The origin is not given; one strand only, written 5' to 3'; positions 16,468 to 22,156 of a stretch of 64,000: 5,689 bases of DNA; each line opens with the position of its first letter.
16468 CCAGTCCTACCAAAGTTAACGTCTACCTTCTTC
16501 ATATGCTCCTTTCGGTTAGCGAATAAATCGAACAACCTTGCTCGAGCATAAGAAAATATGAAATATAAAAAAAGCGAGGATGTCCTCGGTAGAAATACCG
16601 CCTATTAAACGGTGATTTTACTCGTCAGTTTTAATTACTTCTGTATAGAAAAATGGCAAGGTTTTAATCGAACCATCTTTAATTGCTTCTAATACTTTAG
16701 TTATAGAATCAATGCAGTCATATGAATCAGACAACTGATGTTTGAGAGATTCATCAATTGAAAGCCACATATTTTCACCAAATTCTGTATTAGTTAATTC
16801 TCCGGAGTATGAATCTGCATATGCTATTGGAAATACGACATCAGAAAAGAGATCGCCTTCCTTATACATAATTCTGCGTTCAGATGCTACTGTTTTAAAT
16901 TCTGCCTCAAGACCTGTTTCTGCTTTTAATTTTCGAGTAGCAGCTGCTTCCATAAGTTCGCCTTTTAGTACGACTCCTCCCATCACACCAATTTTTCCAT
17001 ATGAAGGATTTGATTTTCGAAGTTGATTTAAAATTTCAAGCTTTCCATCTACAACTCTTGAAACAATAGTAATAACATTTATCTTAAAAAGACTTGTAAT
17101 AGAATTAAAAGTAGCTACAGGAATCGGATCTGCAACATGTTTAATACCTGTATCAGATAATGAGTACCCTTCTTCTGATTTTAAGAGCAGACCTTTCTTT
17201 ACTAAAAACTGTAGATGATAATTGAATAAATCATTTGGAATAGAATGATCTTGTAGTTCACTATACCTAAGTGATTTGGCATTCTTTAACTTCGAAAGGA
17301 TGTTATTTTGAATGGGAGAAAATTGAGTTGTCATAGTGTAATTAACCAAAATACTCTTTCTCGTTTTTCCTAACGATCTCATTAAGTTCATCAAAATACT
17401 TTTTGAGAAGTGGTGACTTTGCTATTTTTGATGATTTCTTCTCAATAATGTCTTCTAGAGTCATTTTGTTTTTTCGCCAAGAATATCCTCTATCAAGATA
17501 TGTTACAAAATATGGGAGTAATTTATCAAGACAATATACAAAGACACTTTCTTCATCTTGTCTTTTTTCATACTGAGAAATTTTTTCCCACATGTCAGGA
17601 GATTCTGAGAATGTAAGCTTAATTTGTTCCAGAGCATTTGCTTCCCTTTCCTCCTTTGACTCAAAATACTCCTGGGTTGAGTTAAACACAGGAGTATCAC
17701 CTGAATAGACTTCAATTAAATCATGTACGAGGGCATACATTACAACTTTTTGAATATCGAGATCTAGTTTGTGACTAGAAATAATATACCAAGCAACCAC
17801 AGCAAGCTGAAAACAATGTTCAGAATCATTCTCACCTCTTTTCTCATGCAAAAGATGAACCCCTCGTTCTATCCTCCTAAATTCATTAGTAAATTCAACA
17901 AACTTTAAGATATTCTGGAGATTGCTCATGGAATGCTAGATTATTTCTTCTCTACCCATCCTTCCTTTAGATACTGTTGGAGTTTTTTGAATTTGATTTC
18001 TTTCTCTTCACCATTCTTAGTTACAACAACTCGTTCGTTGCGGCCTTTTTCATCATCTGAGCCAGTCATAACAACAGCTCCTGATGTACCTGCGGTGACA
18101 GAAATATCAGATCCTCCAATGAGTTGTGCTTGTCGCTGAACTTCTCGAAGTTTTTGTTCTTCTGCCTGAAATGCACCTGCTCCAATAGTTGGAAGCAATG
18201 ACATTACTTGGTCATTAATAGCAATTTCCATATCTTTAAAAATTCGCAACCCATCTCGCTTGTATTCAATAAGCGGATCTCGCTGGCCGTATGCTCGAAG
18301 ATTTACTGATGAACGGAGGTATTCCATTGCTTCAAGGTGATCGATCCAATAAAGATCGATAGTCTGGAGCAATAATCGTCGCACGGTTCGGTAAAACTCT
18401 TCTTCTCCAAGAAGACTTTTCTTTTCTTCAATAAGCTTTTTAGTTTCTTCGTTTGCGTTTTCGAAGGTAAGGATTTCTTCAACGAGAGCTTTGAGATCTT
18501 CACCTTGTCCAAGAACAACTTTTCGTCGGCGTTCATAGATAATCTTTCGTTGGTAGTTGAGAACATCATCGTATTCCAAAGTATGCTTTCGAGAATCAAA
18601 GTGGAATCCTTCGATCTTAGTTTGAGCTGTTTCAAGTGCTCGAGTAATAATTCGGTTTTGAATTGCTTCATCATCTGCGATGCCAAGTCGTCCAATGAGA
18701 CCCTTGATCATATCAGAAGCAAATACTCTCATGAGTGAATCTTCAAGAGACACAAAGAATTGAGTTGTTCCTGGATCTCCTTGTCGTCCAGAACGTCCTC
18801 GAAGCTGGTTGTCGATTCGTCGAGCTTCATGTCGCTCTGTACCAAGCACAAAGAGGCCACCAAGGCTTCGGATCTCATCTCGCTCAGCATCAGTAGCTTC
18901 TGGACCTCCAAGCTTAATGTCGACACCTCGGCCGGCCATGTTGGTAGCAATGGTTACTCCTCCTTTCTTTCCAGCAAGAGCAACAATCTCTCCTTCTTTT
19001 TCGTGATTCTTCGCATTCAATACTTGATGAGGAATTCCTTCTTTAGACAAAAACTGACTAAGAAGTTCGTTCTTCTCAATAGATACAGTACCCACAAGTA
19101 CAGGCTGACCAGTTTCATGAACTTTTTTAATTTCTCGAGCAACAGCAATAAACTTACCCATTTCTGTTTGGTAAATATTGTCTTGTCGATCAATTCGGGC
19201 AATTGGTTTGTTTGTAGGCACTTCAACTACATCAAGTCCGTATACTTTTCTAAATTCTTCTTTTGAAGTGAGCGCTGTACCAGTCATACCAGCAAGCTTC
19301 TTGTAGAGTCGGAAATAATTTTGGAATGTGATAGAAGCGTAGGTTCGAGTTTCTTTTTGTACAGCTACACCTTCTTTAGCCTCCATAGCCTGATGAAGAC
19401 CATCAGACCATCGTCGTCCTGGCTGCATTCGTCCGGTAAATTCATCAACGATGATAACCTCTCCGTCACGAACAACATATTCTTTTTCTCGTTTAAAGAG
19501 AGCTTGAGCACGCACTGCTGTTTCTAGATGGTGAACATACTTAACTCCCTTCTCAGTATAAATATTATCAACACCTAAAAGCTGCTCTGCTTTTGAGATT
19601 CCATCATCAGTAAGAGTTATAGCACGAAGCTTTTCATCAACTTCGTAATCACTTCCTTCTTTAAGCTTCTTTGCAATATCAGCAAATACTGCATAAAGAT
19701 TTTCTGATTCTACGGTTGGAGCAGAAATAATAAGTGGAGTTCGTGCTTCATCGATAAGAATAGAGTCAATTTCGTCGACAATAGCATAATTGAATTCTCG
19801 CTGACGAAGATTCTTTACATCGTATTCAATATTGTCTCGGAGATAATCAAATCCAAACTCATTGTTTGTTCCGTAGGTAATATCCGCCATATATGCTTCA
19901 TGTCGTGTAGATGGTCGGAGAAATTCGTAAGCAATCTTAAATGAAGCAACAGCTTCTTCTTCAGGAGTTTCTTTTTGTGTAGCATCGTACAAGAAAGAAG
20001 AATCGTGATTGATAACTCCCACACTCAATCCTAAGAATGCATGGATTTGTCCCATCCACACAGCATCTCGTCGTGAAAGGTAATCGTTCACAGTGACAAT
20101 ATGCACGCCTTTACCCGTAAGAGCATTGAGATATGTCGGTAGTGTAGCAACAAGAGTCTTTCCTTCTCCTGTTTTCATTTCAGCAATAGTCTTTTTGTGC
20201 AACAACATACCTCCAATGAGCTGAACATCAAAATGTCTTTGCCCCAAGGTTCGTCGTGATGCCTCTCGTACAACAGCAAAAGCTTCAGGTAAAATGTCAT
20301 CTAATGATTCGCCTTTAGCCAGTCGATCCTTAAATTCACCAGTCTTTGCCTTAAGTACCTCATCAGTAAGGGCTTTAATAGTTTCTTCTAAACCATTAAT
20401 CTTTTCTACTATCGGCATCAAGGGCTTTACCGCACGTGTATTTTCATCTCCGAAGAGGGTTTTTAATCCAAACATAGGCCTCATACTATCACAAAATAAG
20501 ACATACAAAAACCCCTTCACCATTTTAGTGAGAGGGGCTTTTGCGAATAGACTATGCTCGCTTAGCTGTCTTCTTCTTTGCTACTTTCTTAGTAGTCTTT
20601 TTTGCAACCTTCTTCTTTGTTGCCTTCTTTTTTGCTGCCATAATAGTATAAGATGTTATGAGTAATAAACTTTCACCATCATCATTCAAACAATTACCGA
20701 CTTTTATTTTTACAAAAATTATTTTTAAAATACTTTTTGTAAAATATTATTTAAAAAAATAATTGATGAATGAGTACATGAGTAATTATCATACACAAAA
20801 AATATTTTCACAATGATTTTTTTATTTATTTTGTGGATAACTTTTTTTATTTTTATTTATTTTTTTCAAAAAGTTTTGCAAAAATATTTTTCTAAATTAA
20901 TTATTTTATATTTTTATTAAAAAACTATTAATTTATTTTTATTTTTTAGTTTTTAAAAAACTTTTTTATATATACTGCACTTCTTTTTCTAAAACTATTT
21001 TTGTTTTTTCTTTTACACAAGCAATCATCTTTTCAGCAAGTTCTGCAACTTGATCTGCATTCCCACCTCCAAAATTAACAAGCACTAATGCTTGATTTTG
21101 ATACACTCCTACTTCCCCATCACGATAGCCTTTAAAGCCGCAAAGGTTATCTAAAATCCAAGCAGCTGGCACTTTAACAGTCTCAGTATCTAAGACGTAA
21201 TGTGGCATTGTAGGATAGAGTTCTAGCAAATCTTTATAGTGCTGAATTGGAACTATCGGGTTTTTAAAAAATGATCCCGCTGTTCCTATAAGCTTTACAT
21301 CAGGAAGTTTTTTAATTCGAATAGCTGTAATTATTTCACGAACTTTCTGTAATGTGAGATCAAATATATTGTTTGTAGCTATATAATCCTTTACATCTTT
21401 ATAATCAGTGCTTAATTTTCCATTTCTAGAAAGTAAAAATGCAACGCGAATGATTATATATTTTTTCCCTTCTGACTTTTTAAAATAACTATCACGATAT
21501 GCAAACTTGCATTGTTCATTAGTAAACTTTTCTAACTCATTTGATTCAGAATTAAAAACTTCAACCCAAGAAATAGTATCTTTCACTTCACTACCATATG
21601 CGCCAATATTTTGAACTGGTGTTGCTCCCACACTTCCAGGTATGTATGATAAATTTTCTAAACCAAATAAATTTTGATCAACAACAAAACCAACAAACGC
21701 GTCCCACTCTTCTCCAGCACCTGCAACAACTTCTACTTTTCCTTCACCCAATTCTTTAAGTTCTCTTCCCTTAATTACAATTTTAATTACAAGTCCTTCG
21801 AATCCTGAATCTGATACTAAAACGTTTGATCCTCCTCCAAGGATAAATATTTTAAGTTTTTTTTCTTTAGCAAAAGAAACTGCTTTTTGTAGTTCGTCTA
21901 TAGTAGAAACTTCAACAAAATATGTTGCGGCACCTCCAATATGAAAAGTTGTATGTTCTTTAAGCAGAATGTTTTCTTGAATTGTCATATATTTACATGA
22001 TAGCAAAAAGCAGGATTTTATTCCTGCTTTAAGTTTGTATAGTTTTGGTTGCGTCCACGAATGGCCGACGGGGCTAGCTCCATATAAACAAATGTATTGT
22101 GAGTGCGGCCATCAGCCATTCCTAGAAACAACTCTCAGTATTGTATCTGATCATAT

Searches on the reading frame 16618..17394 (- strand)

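Call 23: search_protein_families(library=pfam, proteins=[window:16618-17394:-], max_evalue=0.001)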
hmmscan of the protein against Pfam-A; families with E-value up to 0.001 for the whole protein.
window:16618-17394:- (258 aa): 2 families
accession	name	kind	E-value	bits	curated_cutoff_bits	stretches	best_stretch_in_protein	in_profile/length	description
PF00293.34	NUDIX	-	1.5e-09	38.4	21.1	1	114-220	10-122/134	NUDIX domain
PF24038.1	DUF7347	-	2.4e-05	24.9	27.6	1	31-85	15-72/77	Domain of unknown function (DUF7347)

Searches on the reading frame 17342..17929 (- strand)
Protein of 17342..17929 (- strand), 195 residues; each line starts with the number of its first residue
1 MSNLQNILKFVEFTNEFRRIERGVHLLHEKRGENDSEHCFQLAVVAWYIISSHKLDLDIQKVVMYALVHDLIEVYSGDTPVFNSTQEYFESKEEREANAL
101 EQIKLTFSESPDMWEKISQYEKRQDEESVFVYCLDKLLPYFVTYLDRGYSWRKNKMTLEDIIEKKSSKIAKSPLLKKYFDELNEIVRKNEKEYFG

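Call 23: search_protein_families(library=pfam, proteins=[window:17342-17929:-], max_evalue=0.001)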
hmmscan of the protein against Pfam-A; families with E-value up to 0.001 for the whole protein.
window:17342-17929:- (195 aa): 3 families
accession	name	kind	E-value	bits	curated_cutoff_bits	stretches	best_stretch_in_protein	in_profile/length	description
PF13023.12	HD_3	-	4.7e-26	92.1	22.5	1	17-171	4-159/165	HD domain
PF12917.13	YfbR-like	-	2.6e-10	40.7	25.9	1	9-140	1-138/182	5'-deoxynucleotidase YfbR-like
PF01966.28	HD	-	3.2e-05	24.6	22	1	37-137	3-113/116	HD domain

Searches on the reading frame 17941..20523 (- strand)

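Call 4: search_protein_families(library=pfam, proteins=[window:17941-20523:-], max_evalue=0.01)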
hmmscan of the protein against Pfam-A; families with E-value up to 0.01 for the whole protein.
window:17941-20523:- (860 aa): 6 families
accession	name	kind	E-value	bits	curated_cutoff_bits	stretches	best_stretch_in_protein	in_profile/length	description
PF07517.20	SecA_DEAD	-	1.4e-123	412.2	24.6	1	21-425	2-290/290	SecA DEAD-like domain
PF21090.3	P-loop_SecA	-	2.8e-77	259.4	27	2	440-543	1-104/205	SecA P-loop domain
PF07516.18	SecA_SW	-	2.1e-43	149.2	26.7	2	688-777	109-196/200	SecA Wing and Scaffold domain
PF01043.26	SecA_PP_bind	-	3.3e-41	140.8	23.5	1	273-381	2-110/110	SecA preprotein cross-linking domain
PF00270.35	DEAD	-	0.0043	17.2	26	0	108-133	13-38/167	DEAD/DEAH box helicase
PF01068.26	DNA_ligase_A_M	-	0.0074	16.4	26.2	0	327-381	50-104/204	ATP dependent DNA ligase domain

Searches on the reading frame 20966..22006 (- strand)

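Call 4: search_protein_families(library=pfam, proteins=[window:20966-22006:-], max_evalue=0.01)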
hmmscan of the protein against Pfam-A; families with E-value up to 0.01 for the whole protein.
window:20966-22006:- (346 aa): 2 families
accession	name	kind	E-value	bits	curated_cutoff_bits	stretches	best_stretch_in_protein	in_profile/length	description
PF01565.28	FAD_binding_4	-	1.4e-23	83.6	26.4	1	29-153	3-131/139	FAD binding domain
PF02873.21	MurB_C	-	5.7e-20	71.8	27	1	222-346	2-99/99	UDP-N-acetylenolpyruvoylglucosamine reductase, C-terminal domain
